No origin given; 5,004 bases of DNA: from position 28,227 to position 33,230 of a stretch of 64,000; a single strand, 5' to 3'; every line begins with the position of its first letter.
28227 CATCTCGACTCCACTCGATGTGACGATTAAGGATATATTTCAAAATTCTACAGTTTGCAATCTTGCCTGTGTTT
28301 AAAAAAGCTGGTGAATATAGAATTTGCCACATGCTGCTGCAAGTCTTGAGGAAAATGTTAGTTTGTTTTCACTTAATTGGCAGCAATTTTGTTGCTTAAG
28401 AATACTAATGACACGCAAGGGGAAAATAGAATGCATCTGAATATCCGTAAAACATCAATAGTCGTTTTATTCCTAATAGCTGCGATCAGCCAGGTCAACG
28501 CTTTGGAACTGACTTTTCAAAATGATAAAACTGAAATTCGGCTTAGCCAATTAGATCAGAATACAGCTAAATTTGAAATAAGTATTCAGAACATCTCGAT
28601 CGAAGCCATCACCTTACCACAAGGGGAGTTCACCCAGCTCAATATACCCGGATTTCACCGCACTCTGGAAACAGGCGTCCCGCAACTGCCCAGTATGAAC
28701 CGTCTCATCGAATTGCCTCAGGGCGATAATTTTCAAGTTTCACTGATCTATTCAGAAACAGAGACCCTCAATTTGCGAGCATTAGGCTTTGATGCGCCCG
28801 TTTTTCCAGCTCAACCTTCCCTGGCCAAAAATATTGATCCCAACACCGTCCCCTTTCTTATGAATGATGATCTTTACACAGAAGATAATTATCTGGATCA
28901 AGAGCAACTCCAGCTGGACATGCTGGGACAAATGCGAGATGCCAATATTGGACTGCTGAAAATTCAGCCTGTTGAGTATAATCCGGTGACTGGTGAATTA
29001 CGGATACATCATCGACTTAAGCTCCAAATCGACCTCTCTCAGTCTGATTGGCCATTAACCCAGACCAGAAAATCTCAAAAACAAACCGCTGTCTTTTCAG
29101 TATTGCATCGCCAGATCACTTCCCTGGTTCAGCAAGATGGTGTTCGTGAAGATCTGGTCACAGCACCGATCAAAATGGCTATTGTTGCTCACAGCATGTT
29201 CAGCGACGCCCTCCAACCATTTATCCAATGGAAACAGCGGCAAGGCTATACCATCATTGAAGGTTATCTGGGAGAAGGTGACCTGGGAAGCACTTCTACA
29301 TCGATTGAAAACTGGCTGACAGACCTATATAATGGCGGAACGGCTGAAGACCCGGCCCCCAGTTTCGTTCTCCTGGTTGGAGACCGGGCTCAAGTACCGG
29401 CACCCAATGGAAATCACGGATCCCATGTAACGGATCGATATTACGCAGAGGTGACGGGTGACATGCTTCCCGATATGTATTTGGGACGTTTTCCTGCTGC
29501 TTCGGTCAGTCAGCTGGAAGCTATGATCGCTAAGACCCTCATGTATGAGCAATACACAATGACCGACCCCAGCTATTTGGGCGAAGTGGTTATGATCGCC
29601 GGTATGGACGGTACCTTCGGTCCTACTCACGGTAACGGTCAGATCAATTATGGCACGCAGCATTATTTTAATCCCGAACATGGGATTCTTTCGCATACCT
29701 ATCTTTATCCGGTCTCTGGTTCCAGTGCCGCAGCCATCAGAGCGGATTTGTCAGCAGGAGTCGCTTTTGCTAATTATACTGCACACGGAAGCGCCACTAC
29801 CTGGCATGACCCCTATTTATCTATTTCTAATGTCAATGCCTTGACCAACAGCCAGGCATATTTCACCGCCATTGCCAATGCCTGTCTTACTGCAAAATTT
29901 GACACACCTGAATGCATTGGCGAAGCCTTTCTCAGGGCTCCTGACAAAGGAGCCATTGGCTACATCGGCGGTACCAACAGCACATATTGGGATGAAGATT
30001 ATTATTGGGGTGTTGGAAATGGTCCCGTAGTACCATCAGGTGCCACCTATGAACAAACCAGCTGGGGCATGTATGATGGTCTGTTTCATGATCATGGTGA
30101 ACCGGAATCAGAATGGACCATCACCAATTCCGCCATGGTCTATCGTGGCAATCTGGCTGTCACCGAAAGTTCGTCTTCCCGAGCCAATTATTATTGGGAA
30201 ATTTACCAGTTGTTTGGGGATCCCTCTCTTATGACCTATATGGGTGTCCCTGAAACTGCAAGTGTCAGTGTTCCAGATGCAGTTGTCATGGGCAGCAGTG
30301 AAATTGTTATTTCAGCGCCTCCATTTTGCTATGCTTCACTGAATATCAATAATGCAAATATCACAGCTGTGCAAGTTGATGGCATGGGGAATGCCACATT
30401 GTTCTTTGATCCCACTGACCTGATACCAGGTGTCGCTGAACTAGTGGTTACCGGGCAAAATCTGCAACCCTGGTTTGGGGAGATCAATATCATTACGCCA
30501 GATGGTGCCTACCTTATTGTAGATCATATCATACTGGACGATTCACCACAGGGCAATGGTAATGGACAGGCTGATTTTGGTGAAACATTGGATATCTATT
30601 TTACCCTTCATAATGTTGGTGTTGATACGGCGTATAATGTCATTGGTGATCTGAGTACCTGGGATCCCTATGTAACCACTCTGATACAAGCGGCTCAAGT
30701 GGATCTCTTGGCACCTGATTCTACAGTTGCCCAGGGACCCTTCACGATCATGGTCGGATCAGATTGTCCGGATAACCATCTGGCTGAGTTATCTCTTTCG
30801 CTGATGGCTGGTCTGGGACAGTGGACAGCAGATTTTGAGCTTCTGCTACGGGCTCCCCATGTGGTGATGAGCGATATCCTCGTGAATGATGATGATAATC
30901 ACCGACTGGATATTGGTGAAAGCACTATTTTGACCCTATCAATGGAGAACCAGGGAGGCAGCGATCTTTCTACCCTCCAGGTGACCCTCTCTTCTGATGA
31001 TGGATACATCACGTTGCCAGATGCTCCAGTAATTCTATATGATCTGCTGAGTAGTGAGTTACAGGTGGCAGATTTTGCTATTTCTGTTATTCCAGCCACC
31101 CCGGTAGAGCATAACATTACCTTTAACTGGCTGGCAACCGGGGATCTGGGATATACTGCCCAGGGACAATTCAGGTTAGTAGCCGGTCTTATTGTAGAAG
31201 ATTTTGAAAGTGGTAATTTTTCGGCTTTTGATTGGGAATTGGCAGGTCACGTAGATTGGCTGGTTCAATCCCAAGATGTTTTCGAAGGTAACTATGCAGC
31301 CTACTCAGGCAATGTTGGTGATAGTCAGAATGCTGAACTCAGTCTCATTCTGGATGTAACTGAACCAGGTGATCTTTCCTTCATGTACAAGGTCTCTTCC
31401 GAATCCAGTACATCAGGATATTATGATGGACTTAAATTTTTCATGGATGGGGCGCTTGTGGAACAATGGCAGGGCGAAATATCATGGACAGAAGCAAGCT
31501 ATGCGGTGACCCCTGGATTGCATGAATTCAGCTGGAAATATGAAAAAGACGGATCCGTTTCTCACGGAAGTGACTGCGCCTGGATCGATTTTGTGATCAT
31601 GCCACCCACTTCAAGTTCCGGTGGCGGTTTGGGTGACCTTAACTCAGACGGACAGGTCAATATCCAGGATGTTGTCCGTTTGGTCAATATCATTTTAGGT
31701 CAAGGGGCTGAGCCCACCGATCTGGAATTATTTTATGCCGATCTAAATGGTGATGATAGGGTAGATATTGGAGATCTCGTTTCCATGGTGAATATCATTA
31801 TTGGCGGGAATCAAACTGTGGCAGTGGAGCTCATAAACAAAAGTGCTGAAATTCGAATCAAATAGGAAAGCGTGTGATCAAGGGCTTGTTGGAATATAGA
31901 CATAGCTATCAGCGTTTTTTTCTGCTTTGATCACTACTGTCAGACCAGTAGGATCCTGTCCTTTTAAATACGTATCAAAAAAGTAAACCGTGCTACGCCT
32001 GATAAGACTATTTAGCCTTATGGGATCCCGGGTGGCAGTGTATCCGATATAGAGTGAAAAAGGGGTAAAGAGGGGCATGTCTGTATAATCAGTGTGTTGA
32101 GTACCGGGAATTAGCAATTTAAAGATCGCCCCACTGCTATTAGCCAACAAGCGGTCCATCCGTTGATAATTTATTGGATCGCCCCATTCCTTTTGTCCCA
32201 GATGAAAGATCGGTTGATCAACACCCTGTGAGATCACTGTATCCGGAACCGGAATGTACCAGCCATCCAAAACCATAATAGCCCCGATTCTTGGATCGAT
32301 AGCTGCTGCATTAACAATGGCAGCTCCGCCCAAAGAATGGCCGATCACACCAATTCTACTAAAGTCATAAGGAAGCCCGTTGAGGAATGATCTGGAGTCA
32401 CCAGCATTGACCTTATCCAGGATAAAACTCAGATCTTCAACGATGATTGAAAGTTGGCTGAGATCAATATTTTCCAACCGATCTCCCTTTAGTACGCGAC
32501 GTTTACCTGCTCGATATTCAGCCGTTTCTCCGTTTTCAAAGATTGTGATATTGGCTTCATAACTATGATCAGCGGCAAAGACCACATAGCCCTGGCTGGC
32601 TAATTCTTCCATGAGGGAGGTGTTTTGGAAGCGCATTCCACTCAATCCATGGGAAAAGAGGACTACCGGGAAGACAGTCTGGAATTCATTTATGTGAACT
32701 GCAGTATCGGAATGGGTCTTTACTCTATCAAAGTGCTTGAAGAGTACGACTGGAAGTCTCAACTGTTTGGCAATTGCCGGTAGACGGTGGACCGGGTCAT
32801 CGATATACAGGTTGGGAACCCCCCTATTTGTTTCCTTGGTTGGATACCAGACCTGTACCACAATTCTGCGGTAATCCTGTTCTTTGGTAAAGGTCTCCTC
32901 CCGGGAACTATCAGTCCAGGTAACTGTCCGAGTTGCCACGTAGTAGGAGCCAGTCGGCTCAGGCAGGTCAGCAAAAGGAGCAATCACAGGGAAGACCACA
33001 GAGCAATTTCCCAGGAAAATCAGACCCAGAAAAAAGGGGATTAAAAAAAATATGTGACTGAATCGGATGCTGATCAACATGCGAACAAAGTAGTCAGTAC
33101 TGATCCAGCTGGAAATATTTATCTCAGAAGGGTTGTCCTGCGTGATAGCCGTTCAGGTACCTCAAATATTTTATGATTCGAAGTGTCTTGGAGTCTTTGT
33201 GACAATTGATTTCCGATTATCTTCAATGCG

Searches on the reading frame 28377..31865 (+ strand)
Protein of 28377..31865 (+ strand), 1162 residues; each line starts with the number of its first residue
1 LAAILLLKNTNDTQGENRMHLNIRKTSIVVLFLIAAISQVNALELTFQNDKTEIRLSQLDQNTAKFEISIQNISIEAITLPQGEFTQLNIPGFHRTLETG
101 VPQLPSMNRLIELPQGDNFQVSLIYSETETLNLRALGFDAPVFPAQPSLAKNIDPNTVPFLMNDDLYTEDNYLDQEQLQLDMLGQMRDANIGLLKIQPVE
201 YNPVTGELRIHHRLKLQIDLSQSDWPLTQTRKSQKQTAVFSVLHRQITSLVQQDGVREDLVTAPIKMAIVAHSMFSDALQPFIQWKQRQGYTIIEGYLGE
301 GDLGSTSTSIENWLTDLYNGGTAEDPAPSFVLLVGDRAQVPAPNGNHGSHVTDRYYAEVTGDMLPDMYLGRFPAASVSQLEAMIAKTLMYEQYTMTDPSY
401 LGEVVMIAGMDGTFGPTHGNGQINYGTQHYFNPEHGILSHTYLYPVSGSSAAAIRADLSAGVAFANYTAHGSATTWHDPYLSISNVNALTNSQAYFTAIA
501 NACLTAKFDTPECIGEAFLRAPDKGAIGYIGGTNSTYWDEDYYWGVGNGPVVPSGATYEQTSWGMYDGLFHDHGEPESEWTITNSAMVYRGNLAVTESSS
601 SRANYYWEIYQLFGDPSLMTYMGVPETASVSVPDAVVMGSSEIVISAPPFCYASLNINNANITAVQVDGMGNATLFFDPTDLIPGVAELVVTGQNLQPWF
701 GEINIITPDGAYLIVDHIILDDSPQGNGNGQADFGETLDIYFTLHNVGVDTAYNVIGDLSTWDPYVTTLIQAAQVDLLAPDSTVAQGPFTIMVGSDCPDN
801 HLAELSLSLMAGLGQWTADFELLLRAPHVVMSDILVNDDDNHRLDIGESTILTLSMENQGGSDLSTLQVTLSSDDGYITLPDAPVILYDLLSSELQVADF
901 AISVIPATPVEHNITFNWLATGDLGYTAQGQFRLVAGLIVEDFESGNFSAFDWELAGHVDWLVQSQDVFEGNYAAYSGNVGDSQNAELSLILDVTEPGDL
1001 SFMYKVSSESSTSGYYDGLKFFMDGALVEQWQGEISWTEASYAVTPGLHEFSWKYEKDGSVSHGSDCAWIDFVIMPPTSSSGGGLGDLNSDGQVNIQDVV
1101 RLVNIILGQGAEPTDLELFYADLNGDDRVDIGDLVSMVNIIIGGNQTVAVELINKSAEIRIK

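Call 18: search_protein_families(library=ncbifam, proteins=[window:28377-31865:+])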
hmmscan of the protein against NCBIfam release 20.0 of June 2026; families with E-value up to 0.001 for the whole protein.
window:28377-31865:+ (1162 aa): 4 families
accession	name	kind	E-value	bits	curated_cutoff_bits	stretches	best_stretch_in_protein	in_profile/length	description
NF033707.1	T9SS_sortase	equivalog_domain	2e-10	39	420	1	362-535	488-674/1095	type IX secretion system sortase PorU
NF052324.1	PorU_rel_Nterm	equivalog_domain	1.1e-07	30.4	450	1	361-537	522-701/879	putative type IX secretion system sortase PorU2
TIGR03900.1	prc_long_Delta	hypoth_equivalog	0.00026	19.1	660.95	0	716-755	670-709/973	MXAN_5808 family serine peptidase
NF038112.1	myxo_dep_M36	subfamily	0.0005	17.3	1500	1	833-1045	870-1095/1604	myxosortase-dependent M36 family metallopeptidase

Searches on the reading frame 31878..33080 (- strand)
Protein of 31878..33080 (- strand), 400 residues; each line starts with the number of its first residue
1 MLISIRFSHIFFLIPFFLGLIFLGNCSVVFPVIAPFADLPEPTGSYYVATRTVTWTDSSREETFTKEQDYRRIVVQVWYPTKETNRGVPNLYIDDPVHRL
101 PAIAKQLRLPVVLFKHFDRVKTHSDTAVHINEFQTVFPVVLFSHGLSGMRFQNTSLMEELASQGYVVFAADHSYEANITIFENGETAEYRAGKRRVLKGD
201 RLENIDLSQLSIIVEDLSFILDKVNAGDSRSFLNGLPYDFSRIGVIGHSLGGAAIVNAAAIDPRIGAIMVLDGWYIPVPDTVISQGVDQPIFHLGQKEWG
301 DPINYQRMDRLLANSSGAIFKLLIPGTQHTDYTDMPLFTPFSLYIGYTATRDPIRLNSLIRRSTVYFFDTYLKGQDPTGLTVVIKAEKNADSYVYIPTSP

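Call 83: search_protein_families(library=pfam, proteins=[window:31878-33080:-], max_evalue=0.00001)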
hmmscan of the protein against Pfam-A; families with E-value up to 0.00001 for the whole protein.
window:31878-33080:- (400 aa): 2 families
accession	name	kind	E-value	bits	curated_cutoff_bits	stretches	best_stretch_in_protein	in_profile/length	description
PF03403.19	PAF-AH_p_II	-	3.1e-26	92.3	20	1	40-343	10-321/372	Platelet-activating factor acetylhydrolase, isoform II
PF01738.24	DLH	-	2.8e-06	27.5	21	1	136-292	12-147/217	Dienelactone hydrolase family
